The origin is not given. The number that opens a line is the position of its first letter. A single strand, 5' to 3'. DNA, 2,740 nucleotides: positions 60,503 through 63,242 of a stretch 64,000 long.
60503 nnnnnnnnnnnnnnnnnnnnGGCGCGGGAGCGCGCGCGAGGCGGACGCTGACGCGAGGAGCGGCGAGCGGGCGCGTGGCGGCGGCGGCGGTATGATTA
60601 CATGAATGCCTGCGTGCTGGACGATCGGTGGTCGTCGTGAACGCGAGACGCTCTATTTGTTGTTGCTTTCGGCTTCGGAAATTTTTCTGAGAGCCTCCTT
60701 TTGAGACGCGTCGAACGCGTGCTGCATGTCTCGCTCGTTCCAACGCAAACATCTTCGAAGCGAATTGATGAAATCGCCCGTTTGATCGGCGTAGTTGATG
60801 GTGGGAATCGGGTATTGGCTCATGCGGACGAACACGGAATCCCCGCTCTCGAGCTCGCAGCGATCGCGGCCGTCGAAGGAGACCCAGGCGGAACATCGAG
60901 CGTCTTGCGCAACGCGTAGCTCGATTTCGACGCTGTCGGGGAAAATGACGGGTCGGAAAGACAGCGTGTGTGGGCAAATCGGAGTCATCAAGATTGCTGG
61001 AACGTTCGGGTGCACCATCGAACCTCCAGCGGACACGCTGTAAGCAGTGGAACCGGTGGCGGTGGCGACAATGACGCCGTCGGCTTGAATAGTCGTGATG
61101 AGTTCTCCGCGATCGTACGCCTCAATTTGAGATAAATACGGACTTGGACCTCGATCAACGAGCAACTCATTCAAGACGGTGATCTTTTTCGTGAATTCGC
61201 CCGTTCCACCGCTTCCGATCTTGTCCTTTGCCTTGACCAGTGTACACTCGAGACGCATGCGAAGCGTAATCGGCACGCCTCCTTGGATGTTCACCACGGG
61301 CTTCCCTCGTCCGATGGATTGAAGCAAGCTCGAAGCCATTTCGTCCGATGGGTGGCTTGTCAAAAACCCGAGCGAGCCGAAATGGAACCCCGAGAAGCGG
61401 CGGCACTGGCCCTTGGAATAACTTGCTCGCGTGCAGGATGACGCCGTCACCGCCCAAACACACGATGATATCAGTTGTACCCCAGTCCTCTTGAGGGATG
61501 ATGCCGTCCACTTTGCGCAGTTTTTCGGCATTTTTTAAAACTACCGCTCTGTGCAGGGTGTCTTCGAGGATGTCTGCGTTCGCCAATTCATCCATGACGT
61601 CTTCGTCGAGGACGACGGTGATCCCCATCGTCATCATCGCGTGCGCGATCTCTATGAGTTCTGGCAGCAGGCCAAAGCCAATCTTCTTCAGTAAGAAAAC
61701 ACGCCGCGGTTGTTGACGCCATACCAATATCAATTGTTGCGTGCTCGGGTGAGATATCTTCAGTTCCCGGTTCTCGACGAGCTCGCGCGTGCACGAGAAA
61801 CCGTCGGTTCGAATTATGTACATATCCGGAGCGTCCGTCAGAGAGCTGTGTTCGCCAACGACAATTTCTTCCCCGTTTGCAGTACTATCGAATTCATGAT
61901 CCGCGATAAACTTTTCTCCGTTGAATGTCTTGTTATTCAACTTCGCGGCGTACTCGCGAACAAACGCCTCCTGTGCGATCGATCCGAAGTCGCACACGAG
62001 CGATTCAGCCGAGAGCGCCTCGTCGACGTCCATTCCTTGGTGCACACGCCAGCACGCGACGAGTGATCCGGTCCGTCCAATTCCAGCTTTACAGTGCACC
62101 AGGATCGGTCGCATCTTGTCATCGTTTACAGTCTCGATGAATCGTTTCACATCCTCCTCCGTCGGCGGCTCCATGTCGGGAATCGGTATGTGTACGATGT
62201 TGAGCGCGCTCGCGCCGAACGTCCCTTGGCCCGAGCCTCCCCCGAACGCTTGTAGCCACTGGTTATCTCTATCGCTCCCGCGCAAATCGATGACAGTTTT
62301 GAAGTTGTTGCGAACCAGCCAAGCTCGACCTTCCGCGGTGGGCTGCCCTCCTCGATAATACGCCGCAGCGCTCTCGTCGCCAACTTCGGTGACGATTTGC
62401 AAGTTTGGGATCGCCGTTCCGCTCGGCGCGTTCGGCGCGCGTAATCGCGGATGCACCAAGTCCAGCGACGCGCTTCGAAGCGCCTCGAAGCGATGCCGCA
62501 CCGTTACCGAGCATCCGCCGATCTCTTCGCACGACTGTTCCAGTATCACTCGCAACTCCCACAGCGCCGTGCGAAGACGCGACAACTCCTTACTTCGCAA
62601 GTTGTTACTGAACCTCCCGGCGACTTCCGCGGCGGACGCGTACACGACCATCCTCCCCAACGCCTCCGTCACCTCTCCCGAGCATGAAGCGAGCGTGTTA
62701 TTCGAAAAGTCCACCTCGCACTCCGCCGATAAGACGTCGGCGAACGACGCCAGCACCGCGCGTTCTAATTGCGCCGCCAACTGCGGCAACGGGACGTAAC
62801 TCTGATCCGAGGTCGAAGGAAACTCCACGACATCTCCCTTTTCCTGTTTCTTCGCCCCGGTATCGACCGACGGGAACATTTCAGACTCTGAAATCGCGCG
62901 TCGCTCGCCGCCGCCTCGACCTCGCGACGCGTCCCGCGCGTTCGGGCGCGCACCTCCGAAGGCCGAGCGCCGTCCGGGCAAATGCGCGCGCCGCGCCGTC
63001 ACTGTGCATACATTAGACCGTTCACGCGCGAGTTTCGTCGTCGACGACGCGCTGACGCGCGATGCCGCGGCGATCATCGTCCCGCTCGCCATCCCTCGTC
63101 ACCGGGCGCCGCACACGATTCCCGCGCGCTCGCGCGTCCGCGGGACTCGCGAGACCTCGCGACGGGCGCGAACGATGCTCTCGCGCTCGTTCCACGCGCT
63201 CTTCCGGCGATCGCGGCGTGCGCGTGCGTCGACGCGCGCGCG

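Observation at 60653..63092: Chloroplast-type NAD kinase 2 is split by a single +1 frameshift inside its catalytic core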

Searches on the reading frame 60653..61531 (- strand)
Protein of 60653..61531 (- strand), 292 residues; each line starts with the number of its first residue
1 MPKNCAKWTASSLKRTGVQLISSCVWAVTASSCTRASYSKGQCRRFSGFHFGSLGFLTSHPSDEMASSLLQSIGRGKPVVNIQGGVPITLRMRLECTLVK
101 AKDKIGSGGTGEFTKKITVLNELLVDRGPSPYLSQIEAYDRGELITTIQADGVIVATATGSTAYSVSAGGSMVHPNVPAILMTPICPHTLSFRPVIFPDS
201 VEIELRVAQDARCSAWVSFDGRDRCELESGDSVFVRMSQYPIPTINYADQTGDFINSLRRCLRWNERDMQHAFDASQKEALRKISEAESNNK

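Call 4: search_protein_families(library=pfam, proteins=[window:60653-61531:-], max_evalue=0.01)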
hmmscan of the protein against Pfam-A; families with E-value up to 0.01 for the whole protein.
window:60653-61531:- (292 aa): 1 family
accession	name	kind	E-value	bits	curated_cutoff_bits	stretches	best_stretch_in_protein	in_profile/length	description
PF20143.4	NAD_kinase_C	-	7.5e-37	126.3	23.7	1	120-246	1-125/126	ATP-NAD kinase C-terminal domain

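Call 15: find_encoding_contigs(protein=window:60653-61531:-, flank=10000, max_places=10)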
Protein window:60653-61531:- (292 aa): no gene with exactly this product is on record in the collection.

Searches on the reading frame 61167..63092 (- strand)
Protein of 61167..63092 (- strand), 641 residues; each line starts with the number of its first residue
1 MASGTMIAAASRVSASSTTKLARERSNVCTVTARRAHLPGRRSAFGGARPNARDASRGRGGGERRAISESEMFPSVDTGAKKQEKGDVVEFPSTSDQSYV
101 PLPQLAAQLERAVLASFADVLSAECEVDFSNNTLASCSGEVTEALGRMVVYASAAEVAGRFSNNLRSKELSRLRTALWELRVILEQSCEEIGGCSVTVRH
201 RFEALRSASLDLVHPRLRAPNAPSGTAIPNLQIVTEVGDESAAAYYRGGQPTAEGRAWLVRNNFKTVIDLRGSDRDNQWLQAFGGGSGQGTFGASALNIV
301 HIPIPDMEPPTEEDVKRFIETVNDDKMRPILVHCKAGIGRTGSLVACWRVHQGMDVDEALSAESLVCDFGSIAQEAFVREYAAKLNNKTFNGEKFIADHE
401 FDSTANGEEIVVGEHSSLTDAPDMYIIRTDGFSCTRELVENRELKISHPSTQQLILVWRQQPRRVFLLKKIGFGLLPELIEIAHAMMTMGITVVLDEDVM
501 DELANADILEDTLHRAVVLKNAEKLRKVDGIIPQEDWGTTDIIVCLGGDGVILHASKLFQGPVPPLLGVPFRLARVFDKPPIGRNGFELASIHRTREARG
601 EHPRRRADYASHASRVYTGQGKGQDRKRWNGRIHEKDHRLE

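Call 4: search_protein_families(library=pfam, proteins=[window:61167-63092:-], max_evalue=0.01)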
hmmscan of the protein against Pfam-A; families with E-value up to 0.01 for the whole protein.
window:61167-63092:- (641 aa): 9 families
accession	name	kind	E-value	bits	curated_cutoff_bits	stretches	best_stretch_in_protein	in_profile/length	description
PF22741.1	PTP-NADK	-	2.4e-53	180.3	27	1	223-380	1-163/163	DSP-PTPase phosphatase fused to NAD+ Kinase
PF22785.1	Tc-R-P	-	4.3e-17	63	27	1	245-353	5-105/106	Polymorphic toxin system, DSP-PTPase phosphatase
PF22784.1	PTP-SAK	-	8.1e-13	49.1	27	1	292-360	49-120/153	Swiss Army Knife protein, DSP-PTPase phosphatase domain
PF00782.25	DSPc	-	8.6e-08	32.5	33.5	1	313-360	60-107/133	Dual specificity phosphatase, catalytic domain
PF00102.32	Y_phosphatase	-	4.2e-07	30.3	20.9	1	309-365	148-207/234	Protein-tyrosine phosphatase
PF01513.26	NAD_kinase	-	4.3e-07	30.7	25.5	1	481-570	18-103/130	ATP-NAD kinase N-terminal domain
PF03162.18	Y_phosphatase2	-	9.2e-06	25.8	27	1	246-359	15-123/165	Tyrosine phosphatase family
PF14566.11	PTPlike_phytase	-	1e-05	26.1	27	1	301-345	106-151/158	Inositol hexakisphosphate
PF13350.11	Y_phosphatase3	-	1.4e-05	25.7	22.2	1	310-348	113-149/240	Tyrosine phosphatase family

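Call 18: find_encoding_contigs(protein=window:61167-63092:-, flank=10000, max_places=10)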
Protein window:61167-63092:- (641 aa): no gene with exactly this product is on record in the collection.

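Call 19: find_encoding_contigs(protein=window:61167-63077:-, flank=10000, max_places=10)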
Protein window:61167-63077:- (636 aa): no gene with exactly this product is on record in the collection.
